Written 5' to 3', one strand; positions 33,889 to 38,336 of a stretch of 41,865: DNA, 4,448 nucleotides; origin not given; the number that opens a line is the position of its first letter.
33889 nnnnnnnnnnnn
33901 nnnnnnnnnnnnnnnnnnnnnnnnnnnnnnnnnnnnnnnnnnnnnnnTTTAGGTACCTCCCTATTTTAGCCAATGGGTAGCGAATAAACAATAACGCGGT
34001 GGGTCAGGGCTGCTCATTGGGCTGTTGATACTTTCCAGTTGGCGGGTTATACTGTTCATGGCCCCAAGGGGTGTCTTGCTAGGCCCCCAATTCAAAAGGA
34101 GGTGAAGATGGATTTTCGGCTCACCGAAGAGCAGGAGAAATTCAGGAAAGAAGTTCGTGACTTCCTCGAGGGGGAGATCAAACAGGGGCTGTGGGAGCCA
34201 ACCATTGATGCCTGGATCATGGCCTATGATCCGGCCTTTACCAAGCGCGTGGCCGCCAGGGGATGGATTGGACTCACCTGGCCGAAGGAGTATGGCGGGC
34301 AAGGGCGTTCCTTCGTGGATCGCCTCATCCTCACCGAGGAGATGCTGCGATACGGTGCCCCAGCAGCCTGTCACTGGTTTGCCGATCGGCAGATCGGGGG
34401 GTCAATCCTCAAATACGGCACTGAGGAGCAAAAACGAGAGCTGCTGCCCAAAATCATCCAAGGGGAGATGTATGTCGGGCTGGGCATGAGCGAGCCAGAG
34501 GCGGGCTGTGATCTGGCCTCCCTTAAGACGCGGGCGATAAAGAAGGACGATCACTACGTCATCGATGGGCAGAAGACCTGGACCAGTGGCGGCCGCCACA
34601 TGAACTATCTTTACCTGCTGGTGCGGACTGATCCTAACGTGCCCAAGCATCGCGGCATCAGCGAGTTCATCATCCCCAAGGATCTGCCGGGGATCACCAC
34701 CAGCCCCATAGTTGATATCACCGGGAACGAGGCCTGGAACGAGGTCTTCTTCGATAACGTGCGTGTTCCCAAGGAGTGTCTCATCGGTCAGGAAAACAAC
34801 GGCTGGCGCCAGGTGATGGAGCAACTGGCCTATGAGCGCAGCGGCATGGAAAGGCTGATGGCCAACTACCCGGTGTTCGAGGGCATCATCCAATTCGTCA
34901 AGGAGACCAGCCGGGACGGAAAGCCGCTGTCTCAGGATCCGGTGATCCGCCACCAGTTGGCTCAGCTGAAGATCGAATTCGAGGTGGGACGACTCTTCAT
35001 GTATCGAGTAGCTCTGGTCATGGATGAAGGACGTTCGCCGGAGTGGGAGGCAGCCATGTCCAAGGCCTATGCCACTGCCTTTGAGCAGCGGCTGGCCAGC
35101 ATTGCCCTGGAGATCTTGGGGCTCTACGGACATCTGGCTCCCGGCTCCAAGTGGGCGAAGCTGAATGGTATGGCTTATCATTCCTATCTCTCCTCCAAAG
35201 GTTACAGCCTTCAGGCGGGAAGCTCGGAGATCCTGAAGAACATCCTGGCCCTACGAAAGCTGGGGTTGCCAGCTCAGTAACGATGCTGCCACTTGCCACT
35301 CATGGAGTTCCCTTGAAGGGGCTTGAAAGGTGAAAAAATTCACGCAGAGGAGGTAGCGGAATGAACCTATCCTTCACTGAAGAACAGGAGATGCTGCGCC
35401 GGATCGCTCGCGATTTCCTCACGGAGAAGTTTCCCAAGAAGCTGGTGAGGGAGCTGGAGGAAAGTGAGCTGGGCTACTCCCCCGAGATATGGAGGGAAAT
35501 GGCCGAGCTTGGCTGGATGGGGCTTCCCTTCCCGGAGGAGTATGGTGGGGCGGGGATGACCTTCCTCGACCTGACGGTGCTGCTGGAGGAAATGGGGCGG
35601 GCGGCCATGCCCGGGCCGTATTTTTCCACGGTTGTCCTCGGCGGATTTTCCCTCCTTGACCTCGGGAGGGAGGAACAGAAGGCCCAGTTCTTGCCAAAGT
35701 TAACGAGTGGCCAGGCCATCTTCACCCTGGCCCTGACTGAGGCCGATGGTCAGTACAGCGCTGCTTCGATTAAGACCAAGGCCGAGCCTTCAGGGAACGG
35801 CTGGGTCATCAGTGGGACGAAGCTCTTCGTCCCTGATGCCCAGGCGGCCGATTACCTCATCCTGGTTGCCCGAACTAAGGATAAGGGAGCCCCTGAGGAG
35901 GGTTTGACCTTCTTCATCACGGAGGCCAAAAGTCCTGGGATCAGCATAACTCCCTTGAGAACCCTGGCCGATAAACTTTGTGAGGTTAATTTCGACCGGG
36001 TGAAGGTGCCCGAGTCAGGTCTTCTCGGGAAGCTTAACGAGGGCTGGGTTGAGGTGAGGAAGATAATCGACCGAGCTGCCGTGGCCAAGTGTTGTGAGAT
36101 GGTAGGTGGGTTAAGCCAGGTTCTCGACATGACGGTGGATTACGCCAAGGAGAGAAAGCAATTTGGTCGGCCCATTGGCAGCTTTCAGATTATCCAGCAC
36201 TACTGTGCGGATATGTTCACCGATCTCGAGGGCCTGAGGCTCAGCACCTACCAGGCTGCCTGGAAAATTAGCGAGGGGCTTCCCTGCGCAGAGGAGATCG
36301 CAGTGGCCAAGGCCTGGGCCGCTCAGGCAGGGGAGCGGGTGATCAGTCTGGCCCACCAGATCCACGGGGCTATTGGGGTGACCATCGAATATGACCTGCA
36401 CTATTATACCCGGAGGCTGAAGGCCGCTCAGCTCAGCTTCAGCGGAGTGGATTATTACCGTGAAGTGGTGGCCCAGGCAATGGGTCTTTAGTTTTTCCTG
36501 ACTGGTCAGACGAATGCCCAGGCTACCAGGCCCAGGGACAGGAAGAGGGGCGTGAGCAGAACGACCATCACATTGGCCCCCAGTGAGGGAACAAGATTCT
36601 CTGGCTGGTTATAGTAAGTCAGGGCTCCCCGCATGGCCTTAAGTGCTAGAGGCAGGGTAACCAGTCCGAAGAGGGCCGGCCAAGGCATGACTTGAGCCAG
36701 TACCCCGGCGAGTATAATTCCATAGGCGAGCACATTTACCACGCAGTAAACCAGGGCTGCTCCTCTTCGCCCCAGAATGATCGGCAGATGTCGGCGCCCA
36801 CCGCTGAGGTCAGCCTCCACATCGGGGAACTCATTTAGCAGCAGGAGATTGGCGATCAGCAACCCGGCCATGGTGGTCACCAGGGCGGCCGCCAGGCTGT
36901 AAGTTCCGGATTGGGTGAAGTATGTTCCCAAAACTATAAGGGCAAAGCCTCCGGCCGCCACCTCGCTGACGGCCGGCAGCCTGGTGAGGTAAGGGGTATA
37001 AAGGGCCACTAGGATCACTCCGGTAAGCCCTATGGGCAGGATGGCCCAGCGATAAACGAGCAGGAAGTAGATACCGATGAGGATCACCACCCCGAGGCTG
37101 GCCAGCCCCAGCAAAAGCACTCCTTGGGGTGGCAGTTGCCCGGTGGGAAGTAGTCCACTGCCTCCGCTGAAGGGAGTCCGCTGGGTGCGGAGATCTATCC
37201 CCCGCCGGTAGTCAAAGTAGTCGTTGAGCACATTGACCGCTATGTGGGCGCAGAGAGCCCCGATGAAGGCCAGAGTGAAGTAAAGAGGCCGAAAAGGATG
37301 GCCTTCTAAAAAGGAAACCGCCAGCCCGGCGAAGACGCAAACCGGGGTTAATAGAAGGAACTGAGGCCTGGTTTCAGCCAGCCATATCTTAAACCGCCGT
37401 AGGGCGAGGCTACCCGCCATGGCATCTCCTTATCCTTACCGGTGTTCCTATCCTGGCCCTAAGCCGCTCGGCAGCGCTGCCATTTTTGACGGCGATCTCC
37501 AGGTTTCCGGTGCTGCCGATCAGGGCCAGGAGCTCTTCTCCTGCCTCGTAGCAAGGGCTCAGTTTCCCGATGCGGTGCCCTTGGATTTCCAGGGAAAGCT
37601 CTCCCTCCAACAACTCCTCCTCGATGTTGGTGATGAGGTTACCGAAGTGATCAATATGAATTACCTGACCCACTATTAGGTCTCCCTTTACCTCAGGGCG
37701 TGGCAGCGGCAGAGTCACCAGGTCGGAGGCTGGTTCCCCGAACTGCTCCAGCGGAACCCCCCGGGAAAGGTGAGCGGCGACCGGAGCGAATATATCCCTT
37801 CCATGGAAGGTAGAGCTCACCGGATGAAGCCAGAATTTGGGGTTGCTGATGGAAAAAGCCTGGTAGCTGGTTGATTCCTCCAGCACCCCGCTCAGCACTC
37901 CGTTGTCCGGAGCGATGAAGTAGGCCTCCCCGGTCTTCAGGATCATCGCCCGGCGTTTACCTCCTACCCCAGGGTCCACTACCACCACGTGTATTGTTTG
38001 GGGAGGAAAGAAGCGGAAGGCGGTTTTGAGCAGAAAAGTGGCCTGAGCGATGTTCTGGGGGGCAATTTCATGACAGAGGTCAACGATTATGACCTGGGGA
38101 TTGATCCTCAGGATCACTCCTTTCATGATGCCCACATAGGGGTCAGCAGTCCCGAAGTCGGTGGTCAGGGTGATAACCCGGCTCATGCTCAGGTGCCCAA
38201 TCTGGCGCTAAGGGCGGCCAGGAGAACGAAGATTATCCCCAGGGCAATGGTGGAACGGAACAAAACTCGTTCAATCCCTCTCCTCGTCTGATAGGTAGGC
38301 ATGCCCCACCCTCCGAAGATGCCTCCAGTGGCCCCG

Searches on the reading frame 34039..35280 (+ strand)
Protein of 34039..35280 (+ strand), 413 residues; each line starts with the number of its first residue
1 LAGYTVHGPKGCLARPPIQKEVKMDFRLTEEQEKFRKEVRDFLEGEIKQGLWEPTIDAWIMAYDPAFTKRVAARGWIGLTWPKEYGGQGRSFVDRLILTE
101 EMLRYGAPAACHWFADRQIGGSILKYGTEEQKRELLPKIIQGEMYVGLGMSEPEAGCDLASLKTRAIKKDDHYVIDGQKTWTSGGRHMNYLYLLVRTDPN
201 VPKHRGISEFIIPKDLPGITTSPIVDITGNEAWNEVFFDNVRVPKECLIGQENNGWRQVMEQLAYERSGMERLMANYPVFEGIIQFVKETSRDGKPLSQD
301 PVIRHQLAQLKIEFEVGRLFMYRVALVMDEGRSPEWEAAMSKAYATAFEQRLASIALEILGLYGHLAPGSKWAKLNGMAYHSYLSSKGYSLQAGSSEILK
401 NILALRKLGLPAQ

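Call 7: search_protein_families(library=ncbifam, proteins=[window:34039-35280:+], max_evalue=0.001)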
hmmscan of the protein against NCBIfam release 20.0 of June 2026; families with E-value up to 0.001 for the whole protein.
window:34039-35280:+ (413 aa): 21 families
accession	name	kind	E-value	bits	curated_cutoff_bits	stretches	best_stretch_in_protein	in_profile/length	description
TIGR03204.1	pimC_large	equivalog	3.5e-63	213.8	623.85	1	25-410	1-395/395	pimeloyl-CoA dehydrogenase large subunit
NF042972.1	AcrlCoAredClosAcrC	equivalog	5e-57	193.3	640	1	24-366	1-343/378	acryloyl-CoA reductase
NF045552.1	GlutCoADH_Des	equivalog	1.5e-52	179.1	470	1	24-410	1-382/387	glutaryl-CoA dehydrogenase Acd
NF008997.0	PRK12341.1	equivalog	1.4e-46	159.3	537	1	24-364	1-341/382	acyl-CoA dehydrogenase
NF053553.1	prodigi_MBC_PigA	equivalog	3.3e-39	135.1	500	1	24-410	1-381/381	prodigiosin MBC biosynthesis dehydrogenase PigA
NF043006.1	CyhCrbnylCoADH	equivalog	6.4e-38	130.7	650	1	75-366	48-342/380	cyclohexane-1-carbonyl-CoA dehydrogenase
TIGR03207.1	cyc_hxne_CoA_dh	equivalog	1.1e-37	129.6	575.35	1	64-406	34-370/372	cyclohexanecarboxyl-CoA dehydrogenase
NF042439.1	SulpropCoADesulf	equivalog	6.2e-37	127.2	600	1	67-365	29-336/379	3-sulfinopropanoyl-CoA desulfinase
NF002885.1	PRK03354.1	equivalog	9.3e-35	120.3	540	1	24-363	1-337/378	crotonobetainyl-CoA dehydrogenase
NF045652.1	ProlPCPDhRedW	equivalog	8e-34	117.1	650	1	71-364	40-339/376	L-prolyl-[peptidyl-carrier protein] dehydrogenase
NF058590.1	AcCoDHFadEBacil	equivalog_domain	2.8e-25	88.9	600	1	27-333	20-325/586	acyl-CoA dehydrogenase FadE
NF052270.1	Staph_DH_FadE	equivalog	1.1e-16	60.6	600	1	28-364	21-358/400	acyl-CoA dehydrogenase FadE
TIGR03203.1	pimD_small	equivalog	1e-15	57.8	652.7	1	62-318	37-293/378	pimeloyl-CoA dehydrogenase small subunit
NF007000.1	PRK09463.1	subfamily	9.3e-14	50.7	600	1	30-359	38-392/726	acyl-CoA dehydrogenase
TIGR04022.1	sulfur_SfnB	equivalog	7.2e-11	41.6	430.9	1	71-351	42-323/391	SfnB family sulfur acquisition oxidoreductase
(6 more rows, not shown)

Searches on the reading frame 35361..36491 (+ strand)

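Call 7: search_protein_families(library=ncbifam, proteins=[window:35361-36491:+], max_evalue=0.001)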
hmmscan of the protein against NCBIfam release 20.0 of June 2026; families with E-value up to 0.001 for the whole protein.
window:35361-36491:+ (376 aa): 20 families
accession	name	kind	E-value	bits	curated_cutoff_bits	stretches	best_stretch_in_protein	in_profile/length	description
NF042972.1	AcrlCoAredClosAcrC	equivalog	1.1e-65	221.8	640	1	1-357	1-359/378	acryloyl-CoA reductase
TIGR03203.1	pimD_small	equivalog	5.3e-65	219.9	652.7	1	5-376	4-378/378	pimeloyl-CoA dehydrogenase small subunit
NF045552.1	GlutCoADH_Des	equivalog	1.7e-55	188.8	470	1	1-355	1-360/387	glutaryl-CoA dehydrogenase Acd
NF008997.0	PRK12341.1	equivalog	7.4e-54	183.2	537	1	1-351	1-353/382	acyl-CoA dehydrogenase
NF053553.1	prodigi_MBC_PigA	equivalog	4.6e-51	174.1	500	1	1-376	1-381/381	prodigiosin MBC biosynthesis dehydrogenase PigA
NF045652.1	ProlPCPDhRedW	equivalog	9.9e-50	169.4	650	1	42-376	35-375/376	L-prolyl-[peptidyl-carrier protein] dehydrogenase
NF002885.1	PRK03354.1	equivalog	1.3e-45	156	540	1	1-359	1-358/378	crotonobetainyl-CoA dehydrogenase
NF058590.1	AcCoDHFadEBacil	equivalog_domain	2.2e-42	145.3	600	1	4-303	20-320/586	acyl-CoA dehydrogenase FadE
TIGR03207.1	cyc_hxne_CoA_dh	equivalog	2.3e-42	145.1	575.35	1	13-341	9-339/372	cyclohexanecarboxyl-CoA dehydrogenase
NF050027.1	acylCoADhIpdE2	equivalog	2.8e-42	145.3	450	2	234-369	175-306/311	acyl-CoA dehydrogenase IpdE2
NF042439.1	SulpropCoADesulf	equivalog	1.9e-40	138.8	600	1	31-370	18-366/379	3-sulfinopropanoyl-CoA desulfinase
NF043006.1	CyhCrbnylCoADH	equivalog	4.2e-39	134.6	650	1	39-368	36-369/380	cyclohexane-1-carbonyl-CoA dehydrogenase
TIGR03204.1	pimC_large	equivalog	7.2e-34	117.3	623.85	1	3-242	2-248/395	pimeloyl-CoA dehydrogenase large subunit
NF052270.1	Staph_DH_FadE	equivalog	1.1e-28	100.1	600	1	93-349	112-368/400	acyl-CoA dehydrogenase FadE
NF007000.1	PRK09463.1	subfamily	5.9e-15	54.7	600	2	38-139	73-177/726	acyl-CoA dehydrogenase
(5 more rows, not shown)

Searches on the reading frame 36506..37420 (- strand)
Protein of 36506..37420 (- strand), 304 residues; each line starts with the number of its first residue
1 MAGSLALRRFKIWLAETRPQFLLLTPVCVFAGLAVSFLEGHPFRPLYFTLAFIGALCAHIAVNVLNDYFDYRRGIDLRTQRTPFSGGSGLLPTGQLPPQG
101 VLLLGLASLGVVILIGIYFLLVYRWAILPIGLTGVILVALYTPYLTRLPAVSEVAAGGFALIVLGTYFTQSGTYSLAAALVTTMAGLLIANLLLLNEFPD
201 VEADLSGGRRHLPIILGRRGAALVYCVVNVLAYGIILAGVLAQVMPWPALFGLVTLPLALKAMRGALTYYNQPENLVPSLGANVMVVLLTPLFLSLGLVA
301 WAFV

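Call 7: search_protein_families(library=ncbifam, proteins=[window:36506-37420:-], max_evalue=0.001)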
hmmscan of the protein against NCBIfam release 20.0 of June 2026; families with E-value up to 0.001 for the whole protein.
window:36506-37420:- (304 aa): 18 families
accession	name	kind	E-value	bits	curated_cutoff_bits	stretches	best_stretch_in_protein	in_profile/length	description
NF004749.0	PRK06080.1-1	equivalog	1.7e-35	122.7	277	1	8-300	17-307/311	1,4-dihydroxy-2-naphthoate polyprenyltransferase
NF004751.0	PRK06080.1-3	equivalog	2e-33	116.2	264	1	9-299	9-294/296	1,4-dihydroxy-2-naphthoate polyprenyltransferase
NF009926.0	PRK13387.1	equivalog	5.4e-26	91.4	316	1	16-299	9-312/317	1,4-dihydroxy-2-naphthoate polyprenyltransferase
NF004617.0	PRK05951.1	equivalog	1.8e-23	83.2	239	1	16-263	20-267/306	prenyltransferase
NF004750.0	PRK06080.1-2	equivalog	3.6e-21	75.8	346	1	9-299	5-299/301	1,4-dihydroxy-2-naphthoate polyprenyltransferase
NF004752.0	PRK06080.1-4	subfamily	7.3e-20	71.8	289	1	29-280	22-280/300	1,4-dihydroxy-2-naphthoate polyprenyltransferase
TIGR02235.1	menA_cyano-plnt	equivalog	2.1e-18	66.6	225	1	13-299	2-284/285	2-carboxy-1,4-naphthoquinone phytyltransferase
TIGR00751.1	menA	equivalog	1.5e-17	64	102.15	1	18-297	1-284/284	1,4-dihydroxy-2-naphthoate octaprenyltransferase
NF004753.0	PRK06080.1-5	equivalog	8.4e-16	58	555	1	46-298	51-303/312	1,4-dihydroxy-2-naphthoate polyprenyltransferase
NF004754.0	PRK06080.1-6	equivalog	5.2e-13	49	522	1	7-299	6-302/308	1,4-dihydroxy-2-naphthoate polyprenyltransferase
NF009522.0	PRK12883.1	equivalog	1.3e-08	34.7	353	1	16-232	9-210/279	geranylgeranylglycerol-phosphate geranylgeranyltransferase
NF009521.0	PRK12882.1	equivalog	1.8e-07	30.7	296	1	44-256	37-232/280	geranylgeranylglycerol-phosphate geranylgeranyltransferase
NF009513.0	PRK12872.1-3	equivalog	2.7e-05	23.9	288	0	109-260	104-258/293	prenyltransferase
NF009524.0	PRK12886.1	equivalog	5e-05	22.8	387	1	48-255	47-242/291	prenyltransferase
NF009523.0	PRK12884.1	equivalog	9.4e-05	21.7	269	1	17-243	11-222/279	prenyltransferase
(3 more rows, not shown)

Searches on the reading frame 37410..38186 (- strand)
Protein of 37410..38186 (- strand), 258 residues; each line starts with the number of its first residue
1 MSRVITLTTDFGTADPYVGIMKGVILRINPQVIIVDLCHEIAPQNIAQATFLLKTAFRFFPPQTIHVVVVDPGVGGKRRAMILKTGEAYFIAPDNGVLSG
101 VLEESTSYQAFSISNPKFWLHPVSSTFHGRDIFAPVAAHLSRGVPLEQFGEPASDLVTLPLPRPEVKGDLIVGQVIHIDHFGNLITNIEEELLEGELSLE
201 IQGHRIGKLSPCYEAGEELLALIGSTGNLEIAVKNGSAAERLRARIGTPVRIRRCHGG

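Call 7: search_protein_families(library=ncbifam, proteins=[window:37410-38186:-], max_evalue=0.001)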
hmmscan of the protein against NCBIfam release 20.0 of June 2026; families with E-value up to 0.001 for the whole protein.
window:37410-38186:- (258 aa): 3 families
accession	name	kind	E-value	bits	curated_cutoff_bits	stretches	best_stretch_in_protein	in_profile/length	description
NF058624.1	RSAMHdlseTHET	equivalog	1.1e-57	195.5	350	1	6-252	4-249/250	(R)-S-adenosyl-L-methionine hydrolase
NF053629.1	RSAMPyrc0463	equivalog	1.2e-56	192.2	470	1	4-253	1-254/256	(R)-S-adenosyl-L-methionine hydrolase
TIGR04507.1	fluorinase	equivalog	9.8e-26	90.7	400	2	85-194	100-213/286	adenosyl-fluoride synthase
